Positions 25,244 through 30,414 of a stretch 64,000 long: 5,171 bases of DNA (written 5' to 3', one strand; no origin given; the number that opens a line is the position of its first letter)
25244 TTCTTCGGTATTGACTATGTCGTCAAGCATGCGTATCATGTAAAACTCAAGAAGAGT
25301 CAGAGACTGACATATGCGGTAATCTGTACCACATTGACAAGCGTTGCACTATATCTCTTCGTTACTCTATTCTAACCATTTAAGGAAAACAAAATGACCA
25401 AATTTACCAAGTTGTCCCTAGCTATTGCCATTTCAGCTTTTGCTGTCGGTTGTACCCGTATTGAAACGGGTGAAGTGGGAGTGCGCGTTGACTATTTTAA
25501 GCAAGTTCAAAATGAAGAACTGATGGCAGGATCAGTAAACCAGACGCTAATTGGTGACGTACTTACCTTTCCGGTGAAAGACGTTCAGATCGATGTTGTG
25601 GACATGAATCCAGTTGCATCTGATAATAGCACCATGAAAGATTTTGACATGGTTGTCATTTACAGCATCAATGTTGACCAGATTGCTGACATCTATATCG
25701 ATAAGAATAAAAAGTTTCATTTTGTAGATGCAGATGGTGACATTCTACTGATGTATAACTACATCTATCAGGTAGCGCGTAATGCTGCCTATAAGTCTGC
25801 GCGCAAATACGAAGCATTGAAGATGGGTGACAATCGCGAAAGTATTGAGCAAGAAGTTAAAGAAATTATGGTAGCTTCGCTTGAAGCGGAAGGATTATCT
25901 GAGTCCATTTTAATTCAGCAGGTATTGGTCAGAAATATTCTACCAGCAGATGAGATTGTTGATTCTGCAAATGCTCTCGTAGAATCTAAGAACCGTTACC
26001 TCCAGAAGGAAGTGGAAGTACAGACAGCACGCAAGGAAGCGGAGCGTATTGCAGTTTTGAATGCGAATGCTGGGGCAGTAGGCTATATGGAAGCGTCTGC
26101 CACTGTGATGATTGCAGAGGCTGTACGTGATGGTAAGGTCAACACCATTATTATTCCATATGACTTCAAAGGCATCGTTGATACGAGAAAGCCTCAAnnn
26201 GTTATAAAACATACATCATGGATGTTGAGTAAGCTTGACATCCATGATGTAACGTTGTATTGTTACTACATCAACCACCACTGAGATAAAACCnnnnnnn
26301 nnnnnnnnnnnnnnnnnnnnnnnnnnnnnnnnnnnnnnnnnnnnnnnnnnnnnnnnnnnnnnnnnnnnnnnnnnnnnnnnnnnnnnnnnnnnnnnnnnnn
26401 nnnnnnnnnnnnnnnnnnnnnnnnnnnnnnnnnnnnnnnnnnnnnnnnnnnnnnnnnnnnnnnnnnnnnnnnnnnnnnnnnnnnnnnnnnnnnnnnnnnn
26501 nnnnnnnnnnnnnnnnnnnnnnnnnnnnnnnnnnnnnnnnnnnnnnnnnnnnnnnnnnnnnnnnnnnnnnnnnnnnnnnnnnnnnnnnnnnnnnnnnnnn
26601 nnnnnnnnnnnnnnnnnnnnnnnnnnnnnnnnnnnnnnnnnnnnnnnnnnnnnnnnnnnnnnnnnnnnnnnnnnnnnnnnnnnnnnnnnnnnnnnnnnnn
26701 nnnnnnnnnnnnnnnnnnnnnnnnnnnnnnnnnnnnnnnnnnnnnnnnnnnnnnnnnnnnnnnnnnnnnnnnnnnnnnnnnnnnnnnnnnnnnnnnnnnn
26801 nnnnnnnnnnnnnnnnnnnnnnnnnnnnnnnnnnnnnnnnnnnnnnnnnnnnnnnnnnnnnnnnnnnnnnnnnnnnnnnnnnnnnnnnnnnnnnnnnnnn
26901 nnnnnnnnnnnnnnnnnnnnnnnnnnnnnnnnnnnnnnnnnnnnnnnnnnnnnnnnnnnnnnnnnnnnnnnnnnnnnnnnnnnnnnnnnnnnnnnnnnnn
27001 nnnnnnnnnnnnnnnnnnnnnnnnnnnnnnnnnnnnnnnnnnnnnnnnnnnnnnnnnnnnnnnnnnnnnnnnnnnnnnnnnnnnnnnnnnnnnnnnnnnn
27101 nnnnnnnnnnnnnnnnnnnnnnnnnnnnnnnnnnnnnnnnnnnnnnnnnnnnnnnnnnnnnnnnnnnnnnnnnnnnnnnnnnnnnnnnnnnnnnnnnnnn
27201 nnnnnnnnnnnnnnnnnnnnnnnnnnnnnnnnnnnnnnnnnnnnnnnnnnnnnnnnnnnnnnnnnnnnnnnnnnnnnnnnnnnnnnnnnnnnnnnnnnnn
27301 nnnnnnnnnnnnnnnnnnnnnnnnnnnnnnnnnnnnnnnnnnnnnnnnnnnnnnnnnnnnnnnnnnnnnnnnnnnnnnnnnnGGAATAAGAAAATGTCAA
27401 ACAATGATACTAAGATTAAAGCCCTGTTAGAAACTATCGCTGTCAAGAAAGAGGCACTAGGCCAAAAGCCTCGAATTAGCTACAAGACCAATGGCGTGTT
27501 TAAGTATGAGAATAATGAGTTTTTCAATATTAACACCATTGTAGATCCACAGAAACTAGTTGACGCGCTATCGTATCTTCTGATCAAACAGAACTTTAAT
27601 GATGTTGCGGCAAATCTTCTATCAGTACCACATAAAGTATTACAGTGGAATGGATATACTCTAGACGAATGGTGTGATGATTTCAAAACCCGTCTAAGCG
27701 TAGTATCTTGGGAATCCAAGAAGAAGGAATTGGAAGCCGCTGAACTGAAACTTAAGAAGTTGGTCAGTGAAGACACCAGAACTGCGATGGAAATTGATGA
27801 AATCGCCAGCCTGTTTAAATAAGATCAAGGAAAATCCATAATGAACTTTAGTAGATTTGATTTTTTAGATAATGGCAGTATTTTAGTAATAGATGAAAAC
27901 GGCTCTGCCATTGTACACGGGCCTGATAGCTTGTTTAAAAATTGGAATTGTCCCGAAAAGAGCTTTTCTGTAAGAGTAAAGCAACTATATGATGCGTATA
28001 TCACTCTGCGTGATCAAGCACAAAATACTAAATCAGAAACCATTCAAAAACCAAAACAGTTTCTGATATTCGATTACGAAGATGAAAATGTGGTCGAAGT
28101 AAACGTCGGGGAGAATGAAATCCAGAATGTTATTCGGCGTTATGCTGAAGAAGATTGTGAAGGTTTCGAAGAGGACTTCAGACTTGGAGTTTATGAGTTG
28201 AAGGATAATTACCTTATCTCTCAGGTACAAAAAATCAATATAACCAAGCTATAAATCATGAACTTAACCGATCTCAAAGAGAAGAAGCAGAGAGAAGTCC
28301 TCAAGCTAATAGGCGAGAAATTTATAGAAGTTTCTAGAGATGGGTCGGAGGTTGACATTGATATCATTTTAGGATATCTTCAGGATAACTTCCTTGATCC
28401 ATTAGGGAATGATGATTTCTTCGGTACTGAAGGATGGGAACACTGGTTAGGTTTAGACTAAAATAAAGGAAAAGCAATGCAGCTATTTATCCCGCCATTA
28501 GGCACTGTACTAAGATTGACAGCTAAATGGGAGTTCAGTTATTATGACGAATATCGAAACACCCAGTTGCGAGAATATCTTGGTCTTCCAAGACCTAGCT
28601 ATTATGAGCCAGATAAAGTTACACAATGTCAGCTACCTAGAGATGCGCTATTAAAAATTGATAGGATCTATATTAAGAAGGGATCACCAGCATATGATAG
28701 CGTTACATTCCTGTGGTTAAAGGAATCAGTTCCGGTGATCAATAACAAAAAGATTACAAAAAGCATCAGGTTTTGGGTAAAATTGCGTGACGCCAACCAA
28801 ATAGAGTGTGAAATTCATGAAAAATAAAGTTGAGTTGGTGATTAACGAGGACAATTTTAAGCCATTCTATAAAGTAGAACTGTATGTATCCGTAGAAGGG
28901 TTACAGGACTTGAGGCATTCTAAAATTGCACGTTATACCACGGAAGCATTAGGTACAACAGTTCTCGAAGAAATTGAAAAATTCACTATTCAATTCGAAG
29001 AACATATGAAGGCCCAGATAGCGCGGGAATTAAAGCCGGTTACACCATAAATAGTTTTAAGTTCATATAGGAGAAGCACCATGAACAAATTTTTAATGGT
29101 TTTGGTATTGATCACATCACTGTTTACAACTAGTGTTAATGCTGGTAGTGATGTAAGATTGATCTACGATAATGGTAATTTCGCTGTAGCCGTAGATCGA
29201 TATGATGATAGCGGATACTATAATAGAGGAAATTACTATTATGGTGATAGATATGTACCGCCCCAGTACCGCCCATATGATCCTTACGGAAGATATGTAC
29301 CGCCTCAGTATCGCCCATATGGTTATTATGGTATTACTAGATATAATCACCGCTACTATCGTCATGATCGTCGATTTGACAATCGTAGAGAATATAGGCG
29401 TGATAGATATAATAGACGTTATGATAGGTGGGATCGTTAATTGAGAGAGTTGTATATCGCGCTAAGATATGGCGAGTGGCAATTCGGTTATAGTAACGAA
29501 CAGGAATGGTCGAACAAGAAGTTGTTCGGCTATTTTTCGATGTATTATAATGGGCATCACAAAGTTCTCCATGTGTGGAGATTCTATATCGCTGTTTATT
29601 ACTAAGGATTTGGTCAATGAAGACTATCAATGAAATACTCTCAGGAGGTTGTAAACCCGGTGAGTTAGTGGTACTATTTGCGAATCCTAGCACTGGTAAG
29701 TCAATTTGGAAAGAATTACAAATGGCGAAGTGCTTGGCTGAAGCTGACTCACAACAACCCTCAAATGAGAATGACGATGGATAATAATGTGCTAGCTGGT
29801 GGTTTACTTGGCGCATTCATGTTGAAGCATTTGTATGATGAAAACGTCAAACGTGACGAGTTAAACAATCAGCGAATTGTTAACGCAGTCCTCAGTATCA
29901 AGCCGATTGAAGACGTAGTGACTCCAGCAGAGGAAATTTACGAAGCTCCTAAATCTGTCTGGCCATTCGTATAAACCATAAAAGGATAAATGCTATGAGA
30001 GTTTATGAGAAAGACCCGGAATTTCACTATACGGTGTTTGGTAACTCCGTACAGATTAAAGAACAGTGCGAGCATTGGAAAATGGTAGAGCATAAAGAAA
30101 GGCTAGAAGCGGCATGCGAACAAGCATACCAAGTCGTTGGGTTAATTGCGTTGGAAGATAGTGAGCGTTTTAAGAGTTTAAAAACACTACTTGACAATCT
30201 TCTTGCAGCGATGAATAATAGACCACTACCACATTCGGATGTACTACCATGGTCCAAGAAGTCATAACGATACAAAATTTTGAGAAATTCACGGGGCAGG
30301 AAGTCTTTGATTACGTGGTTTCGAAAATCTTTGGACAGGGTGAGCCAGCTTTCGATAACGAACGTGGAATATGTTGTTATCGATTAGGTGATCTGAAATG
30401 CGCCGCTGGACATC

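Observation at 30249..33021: Four-copy '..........' protein family with one truncated or frameshifted member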

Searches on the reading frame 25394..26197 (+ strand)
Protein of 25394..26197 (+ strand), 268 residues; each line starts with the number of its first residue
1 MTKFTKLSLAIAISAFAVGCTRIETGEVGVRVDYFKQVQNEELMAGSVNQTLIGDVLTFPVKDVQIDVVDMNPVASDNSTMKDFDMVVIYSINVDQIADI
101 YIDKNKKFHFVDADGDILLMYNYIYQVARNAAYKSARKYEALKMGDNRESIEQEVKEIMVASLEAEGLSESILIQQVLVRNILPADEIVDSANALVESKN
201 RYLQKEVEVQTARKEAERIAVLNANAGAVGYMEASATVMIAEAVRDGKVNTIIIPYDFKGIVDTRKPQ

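Call 67: search_protein_families(library=phrogs, proteins=[window:25394-26197:+], max_evalue=0.00001)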
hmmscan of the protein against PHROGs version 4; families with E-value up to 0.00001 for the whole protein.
window:25394-26197:+ (268 aa): 1 family
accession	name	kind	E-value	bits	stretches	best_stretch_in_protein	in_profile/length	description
phrog_200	-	other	1.7e-25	91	1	3-232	82-297/379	lipoprotein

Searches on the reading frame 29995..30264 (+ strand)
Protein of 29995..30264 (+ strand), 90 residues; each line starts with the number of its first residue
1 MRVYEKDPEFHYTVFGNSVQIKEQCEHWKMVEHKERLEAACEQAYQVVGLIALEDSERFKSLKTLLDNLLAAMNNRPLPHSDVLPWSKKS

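Call 6: search_protein_families(library=pfam, proteins=[window:29995-30264:+], max_evalue=1)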
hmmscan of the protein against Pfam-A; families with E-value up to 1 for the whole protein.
window:29995-30264:+ (90 aa): 2 families
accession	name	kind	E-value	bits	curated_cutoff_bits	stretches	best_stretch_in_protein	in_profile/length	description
PF24697.1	DUF7661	-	0.082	13.4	27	1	10-35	2-27/70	Domain of unknown function (DUF7661)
PF11647.13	MLD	-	0.13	12.8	35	1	20-73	25-80/81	Membrane Localization Domain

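Call 11: search_protein_families(library=phrogs, proteins=[window:29995-30264:+], max_evalue=0.01)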
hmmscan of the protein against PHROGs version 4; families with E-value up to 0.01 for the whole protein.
window:29995-30264:+ (90 aa): 1 family
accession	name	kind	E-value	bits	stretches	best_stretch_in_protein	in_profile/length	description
phrog_28884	-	unknown function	0.0016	19.1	1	30-86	116-170/228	-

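Call 31: search_protein_families(library=padloc, proteins=[window:29995-30264:+], max_evalue=0.1)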
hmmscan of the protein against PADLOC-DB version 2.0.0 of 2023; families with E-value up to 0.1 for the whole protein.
window:29995-30264:+ (90 aa): 0 families

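Call 32: search_protein_families(library=ncbifam, proteins=[window:29995-30264:+], max_evalue=0.1)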
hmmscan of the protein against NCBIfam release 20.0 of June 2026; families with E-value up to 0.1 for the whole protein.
window:29995-30264:+ (90 aa): 1 family
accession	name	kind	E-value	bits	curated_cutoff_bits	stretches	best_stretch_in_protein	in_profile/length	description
TIGR04326.1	O_ant_LIC13510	subfamily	0.08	11.3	250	1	18-57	51-90/602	TIGR04326 family surface carbohydrate biosynthesis protein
